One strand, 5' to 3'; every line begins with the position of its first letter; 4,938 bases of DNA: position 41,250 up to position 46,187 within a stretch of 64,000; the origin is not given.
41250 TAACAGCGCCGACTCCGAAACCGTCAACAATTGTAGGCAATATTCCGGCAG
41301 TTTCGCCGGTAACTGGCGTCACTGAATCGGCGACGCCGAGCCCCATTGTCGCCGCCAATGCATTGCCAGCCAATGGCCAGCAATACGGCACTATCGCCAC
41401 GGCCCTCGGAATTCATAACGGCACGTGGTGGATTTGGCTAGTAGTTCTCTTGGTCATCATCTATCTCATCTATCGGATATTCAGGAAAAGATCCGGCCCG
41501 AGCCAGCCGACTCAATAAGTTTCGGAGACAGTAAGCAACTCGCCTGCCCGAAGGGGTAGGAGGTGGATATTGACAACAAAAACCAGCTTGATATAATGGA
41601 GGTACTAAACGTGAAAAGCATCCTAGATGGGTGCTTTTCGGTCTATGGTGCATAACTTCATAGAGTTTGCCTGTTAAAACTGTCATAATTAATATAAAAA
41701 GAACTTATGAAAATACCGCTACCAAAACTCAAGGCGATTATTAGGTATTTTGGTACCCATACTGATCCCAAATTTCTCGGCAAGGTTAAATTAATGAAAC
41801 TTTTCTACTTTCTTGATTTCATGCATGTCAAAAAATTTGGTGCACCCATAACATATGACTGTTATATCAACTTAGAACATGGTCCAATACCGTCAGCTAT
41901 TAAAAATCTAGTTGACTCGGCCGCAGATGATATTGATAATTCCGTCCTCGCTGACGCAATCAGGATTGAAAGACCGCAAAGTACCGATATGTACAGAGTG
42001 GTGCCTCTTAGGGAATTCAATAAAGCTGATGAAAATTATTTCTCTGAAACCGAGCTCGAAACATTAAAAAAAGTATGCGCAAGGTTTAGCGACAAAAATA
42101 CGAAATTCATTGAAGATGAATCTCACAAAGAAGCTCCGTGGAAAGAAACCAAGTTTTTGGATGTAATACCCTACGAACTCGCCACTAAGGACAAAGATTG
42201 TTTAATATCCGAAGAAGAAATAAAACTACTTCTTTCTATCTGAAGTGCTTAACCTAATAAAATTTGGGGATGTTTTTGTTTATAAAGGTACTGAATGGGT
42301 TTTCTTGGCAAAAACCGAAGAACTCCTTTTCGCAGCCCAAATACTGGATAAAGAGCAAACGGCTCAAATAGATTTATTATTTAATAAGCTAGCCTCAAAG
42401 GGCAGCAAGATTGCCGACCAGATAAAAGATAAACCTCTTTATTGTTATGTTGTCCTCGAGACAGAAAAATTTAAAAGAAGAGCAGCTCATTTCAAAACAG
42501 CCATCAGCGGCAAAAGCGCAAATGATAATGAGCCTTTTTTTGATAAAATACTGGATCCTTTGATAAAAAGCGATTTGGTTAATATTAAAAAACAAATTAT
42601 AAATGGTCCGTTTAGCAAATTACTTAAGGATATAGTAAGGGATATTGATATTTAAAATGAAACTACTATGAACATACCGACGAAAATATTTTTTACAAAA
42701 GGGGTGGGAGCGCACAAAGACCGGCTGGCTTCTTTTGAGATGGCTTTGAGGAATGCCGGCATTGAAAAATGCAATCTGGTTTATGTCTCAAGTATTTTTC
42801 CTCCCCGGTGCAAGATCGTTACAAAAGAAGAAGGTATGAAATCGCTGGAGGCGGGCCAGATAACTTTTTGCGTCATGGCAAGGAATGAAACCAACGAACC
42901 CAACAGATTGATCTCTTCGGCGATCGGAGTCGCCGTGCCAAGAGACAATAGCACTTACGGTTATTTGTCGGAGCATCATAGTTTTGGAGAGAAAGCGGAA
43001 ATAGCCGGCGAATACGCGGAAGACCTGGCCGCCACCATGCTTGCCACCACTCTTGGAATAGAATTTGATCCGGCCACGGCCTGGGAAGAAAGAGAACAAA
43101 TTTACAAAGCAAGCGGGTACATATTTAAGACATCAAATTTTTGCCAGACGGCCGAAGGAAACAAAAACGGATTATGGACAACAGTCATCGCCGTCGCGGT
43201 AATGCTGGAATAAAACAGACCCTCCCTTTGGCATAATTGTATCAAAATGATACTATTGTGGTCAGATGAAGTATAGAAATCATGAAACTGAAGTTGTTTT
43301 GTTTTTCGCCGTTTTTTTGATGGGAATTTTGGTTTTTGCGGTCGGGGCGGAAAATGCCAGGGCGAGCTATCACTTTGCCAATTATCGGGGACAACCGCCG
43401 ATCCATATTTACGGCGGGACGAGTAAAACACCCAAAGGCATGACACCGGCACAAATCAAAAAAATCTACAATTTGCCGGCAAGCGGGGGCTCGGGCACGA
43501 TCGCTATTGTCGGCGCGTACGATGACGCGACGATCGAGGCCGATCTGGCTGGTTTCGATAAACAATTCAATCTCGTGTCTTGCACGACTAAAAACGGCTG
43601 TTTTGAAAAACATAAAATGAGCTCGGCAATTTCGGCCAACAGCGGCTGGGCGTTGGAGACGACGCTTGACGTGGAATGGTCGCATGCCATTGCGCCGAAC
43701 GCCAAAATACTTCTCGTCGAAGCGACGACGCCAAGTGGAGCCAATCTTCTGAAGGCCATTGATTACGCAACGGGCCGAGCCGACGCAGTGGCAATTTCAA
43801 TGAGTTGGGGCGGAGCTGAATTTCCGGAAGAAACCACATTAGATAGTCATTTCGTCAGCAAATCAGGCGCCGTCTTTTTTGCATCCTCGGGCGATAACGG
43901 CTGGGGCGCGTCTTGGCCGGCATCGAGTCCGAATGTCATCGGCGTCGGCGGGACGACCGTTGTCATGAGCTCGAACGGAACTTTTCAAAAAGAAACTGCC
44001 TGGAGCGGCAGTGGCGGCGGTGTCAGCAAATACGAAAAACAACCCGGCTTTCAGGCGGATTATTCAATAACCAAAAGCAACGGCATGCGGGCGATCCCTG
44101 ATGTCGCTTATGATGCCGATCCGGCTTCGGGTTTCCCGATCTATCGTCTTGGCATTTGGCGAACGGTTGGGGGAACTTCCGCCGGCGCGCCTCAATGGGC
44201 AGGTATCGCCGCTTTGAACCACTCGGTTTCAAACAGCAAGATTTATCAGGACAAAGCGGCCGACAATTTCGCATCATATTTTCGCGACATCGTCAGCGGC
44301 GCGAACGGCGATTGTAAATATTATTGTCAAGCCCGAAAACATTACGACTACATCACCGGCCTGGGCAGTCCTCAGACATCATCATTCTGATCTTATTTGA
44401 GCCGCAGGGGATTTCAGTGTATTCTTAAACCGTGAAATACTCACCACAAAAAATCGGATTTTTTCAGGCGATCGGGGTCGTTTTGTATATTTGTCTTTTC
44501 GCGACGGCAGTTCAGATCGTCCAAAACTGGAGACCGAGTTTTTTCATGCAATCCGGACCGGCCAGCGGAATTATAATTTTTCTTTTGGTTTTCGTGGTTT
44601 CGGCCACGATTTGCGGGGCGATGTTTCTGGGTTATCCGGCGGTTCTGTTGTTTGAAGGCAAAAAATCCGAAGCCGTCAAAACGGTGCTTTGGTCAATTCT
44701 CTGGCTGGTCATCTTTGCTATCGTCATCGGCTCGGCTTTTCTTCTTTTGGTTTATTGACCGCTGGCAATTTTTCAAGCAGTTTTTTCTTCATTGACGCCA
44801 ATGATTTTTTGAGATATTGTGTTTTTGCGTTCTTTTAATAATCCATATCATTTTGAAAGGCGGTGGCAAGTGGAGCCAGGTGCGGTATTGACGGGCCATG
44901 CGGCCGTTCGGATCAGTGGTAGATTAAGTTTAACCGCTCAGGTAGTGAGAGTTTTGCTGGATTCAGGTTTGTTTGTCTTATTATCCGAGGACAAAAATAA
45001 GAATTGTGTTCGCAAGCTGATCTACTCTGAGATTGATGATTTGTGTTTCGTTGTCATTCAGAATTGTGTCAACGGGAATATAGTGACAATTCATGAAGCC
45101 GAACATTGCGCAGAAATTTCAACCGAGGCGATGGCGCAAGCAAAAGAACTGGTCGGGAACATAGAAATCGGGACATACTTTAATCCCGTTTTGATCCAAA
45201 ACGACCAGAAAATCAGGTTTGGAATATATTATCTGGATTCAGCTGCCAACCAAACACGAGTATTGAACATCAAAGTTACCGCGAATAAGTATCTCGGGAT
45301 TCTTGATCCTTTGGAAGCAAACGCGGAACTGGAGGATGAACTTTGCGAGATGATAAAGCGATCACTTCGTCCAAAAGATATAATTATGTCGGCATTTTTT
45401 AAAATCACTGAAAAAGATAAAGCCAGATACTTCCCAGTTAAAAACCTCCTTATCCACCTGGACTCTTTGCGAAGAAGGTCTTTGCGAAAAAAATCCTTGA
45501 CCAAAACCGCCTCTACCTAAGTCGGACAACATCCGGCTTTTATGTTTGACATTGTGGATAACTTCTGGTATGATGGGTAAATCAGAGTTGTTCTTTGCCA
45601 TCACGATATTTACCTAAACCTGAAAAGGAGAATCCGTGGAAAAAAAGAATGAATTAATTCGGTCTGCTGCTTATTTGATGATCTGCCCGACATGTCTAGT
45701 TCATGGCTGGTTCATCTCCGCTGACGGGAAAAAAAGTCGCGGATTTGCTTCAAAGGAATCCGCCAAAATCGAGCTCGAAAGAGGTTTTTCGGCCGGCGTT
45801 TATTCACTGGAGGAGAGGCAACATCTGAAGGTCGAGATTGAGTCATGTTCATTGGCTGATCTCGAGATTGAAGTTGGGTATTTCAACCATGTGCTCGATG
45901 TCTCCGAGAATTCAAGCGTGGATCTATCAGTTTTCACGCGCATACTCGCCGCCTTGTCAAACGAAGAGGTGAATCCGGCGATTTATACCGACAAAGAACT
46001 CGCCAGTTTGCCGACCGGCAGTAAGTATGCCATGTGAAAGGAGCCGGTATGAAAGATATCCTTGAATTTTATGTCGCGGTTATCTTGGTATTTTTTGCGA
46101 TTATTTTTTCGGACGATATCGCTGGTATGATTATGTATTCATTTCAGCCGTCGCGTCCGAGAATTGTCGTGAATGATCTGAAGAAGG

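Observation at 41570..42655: Candidate new Panacea-domain toxin-antitoxin pair: PanA-like antitoxin coupled to an uncharacterised 136-aa partner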

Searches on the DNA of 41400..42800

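Call 67: search_rna_families(source=window, start=41400, end=42800, threshold=evalue, max_evalue=1)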
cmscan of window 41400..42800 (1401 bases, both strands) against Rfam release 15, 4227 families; matches with E-value up to 1: 0.
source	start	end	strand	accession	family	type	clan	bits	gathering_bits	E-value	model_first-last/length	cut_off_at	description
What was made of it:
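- Checked: No Rfam family matches (call 67).
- Tried and rejected: A riboswitch or other known RNA in the leader was rejected: no Rfam hit (call 67).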

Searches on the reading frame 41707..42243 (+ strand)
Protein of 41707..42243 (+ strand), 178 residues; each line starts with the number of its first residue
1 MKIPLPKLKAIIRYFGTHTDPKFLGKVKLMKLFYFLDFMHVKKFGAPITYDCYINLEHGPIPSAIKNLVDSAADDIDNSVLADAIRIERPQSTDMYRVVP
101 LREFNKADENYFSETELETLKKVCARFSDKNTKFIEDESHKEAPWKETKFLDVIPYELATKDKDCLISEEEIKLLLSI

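Call 3: search_protein_families(library=pfam, proteins=[window:41707-42243:+], max_evalue=1)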
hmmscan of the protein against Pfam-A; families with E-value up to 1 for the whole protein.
window:41707-42243:+ (178 aa): 1 family
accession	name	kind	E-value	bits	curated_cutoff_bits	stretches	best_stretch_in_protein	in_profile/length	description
PF13274.11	SocA_Panacea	-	6.4e-19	69.4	25.7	1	29-146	1-113/113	Antitoxin SocA-like, Panacea domain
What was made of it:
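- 41707..42243 (+): panA: 178-aa standalone Panacea (DUF4065) protein. The domain covers residues 29-146 and is followed by a conserved acidic C-terminal tail (147-178). PF13274 matches at E=6.4e-19, 69.4 bits, over the full profile (call 3).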

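Call 4: search_protein_families(library=ncbifam, proteins=[window:41707-42243:+], max_evalue=1)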
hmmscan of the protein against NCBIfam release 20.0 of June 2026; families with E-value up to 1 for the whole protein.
window:41707-42243:+ (178 aa): 2 families
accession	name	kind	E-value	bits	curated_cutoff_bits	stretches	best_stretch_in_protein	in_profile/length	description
NF047745.1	SocA_antitoxin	equivalog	0.033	13.9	190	1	26-85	23-83/176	type VI toxin-antitoxin system SocA family antitoxin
NF041368.1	Fbpase2_Halo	equivalog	0.14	11.1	500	1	40-124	75-158/333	class II fructose-bisphosphate aldolase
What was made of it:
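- On SocA (NCBIfam NF047745 equivalog): 13.9 bits against a cut-off of 190 (call 4).
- Closest known: SocAB. Different: The NCBIfam SocA equivalog scores 13.9 bits against a cut-off of 190 (call 4).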

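Call 5: search_protein_families(library=padloc, proteins=[window:41707-42243:+], max_evalue=1)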
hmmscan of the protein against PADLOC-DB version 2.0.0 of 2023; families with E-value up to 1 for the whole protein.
window:41707-42243:+ (178 aa): 0 families

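Call 6: search_protein_families(library=phrogs, proteins=[window:41707-42243:+], max_evalue=1)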
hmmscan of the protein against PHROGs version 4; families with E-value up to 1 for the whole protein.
window:41707-42243:+ (178 aa): 5 families
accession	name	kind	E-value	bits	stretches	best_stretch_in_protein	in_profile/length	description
phrog_1281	-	unknown function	8.2e-18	65.8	1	8-149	10-130/195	-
phrog_10390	-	unknown function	1.6e-09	38.7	1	25-173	166-288/299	-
phrog_37838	-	unknown function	0.015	16.7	1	42-122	3-84/87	-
phrog_5706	-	unknown function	0.077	14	0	9-76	5-68/149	-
phrog_8001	-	unknown function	0.12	13.7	0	28-71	62-105/111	-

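Call 68: find_related_loci(query=A2, collection=metagenome_contigs, flank=3000)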
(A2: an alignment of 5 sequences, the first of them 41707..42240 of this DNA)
Query A2 (178 aa) in metagenome_contigs; peptide patterns used: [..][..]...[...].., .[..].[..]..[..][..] (x = any residue, [..] = any of these).
599 stretches matched a pattern (row limit reached: there are more); 43 encode a relative of the query (tblastn E <= 1e-3); 43 distinct loci.
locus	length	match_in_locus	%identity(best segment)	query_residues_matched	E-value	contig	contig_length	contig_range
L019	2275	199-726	76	1-176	2e-95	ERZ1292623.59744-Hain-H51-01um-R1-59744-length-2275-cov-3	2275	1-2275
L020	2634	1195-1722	76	1-176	1e-94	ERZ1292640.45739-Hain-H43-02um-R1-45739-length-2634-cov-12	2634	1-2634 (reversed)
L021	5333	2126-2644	72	1-173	2e-86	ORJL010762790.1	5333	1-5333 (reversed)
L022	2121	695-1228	69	1-178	4e-89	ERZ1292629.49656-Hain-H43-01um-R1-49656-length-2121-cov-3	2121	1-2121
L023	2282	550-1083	67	1-178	4e-86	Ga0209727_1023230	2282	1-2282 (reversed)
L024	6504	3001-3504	71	1-168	2e-80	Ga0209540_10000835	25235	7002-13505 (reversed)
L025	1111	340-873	63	1-178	5e-87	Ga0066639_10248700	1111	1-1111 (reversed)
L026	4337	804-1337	67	1-178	1e-80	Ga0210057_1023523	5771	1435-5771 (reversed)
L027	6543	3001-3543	65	1-178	7e-79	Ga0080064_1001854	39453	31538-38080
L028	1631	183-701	67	1-173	2e-81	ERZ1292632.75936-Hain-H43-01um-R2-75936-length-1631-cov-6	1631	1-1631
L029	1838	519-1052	64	1-178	1e-80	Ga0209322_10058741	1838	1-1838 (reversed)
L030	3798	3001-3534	63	1-178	5e-77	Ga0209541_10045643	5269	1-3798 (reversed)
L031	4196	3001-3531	66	1-177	5e-77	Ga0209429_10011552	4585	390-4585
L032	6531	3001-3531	66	1-177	5e-77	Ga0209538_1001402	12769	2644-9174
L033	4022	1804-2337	63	1-178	1e-76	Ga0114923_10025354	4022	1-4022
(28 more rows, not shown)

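Call 98: search_solved_structures(query=window:41707-42240:+, max_evalue=1, show_alignments=1)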
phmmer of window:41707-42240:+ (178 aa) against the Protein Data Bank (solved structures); distinct sequences matched with E-value up to 1: 2.
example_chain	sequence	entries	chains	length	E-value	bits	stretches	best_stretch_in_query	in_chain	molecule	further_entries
4oz5_A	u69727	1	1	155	0.13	15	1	65-134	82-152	Bacillus subtilis HmoB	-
8w2s_A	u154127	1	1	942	0.24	14.1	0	104-145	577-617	HNH nuclease domain-containing protein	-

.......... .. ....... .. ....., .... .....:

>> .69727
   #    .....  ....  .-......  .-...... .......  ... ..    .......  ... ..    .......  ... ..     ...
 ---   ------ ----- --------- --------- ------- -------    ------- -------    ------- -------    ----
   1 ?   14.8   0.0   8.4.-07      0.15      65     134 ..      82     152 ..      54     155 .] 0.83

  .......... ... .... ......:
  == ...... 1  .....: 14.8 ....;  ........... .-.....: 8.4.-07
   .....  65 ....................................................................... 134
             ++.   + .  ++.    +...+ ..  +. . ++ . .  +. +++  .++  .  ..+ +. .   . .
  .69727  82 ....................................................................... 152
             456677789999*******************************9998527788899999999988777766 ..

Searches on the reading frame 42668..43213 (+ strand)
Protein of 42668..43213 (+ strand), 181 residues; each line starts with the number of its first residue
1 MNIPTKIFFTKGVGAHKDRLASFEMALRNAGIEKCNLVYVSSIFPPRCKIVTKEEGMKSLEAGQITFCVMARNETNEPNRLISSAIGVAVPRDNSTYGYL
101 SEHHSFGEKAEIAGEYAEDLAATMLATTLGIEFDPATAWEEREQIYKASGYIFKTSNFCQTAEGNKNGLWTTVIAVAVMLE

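Call 3: search_protein_families(library=pfam, proteins=[window:42668-43213:+], max_evalue=1)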
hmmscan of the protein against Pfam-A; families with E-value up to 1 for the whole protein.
window:42668-43213:+ (181 aa): 1 family
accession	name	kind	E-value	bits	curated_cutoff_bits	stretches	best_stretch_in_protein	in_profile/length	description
PF01862.21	PvlArgDC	-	2.1e-63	213.5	22.7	1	3-179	1-160/161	Pyruvoyl-dependent arginine decarboxylase (PvlArgDC)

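Call 4: search_protein_families(library=ncbifam, proteins=[window:42668-43213:+], max_evalue=1)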
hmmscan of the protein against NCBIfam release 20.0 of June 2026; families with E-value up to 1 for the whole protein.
window:42668-43213:+ (181 aa): 2 families
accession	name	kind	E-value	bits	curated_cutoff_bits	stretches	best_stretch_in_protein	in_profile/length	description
NF009064.0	PRK12398.1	equivalog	3.4e-62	209.3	207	1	3-179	6-163/165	pyruvoyl-dependent arginine decarboxylase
TIGR00286.1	TIGR00286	equivalog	5e-40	136.7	106.95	1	3-146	2-139/152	pyruvoyl-dependent arginine decarboxylase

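Call 77: find_encoding_contigs(protein=window:42668-43213:+, flank=3000, max_places=6)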
Protein window:42668-43213:+ (181 aa): 6 contigs read that carry it; 4 places shown.
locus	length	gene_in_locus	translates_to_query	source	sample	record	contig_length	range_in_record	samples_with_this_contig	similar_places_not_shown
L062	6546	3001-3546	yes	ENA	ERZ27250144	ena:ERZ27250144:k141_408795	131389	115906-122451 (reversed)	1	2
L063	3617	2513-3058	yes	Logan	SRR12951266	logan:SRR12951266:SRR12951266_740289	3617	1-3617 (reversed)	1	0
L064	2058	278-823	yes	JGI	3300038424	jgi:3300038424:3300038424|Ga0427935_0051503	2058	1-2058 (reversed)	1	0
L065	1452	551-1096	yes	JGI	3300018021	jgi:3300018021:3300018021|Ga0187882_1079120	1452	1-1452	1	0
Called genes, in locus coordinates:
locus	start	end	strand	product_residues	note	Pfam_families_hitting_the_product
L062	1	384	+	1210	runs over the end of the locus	PF07532:Big_4, PF18998:Flg_new_2, PF09479:Flg_new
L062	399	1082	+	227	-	PF13290:CHB_HEX_C_1 (weak), PF00404:Dockerin_1 (faint)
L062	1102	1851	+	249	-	-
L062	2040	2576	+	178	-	PF13274:SocA_Panacea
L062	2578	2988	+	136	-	-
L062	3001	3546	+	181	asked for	PF01862:PvlArgDC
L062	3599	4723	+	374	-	-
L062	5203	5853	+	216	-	-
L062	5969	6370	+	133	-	-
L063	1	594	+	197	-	?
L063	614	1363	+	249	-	-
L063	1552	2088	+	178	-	PF13274:SocA_Panacea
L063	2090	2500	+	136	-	-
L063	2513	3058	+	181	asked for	PF01862:PvlArgDC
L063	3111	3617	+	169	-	?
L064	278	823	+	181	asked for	PF01862:PvlArgDC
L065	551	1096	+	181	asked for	PF01862:PvlArgDC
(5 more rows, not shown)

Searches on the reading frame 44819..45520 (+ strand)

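Call 3: search_protein_families(library=pfam, proteins=[window:44819-45520:+], max_evalue=1)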
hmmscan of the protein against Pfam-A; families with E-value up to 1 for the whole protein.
window:44819-45520:+ (233 aa): 1 family
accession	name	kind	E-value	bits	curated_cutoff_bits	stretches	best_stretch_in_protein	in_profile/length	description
PF10761.14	DUF2590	-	0.14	12.8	27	1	26-68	15-57/100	Protein of unknown function (DUF2590)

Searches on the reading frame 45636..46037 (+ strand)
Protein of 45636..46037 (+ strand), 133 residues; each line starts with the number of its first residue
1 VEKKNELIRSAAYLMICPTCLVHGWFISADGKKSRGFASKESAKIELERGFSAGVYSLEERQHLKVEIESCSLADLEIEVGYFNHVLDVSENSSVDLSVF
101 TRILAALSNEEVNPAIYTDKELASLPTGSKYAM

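Call 3: search_protein_families(library=pfam, proteins=[window:45636-46037:+], max_evalue=1)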
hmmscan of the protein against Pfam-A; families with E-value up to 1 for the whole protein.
window:45636-46037:+ (133 aa): 2 families
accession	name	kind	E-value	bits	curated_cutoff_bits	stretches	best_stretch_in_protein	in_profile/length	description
PF09617.15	Cas_GSU0053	-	0.17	12.3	25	1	10-35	125-149/168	CRISPR-associated protein GSU0053 (Cas_GSU0053)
PF15777.11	Anti-TRAP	-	0.21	12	32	1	15-34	31-50/59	Tryptophan RNA-binding attenuator protein inhibitory protein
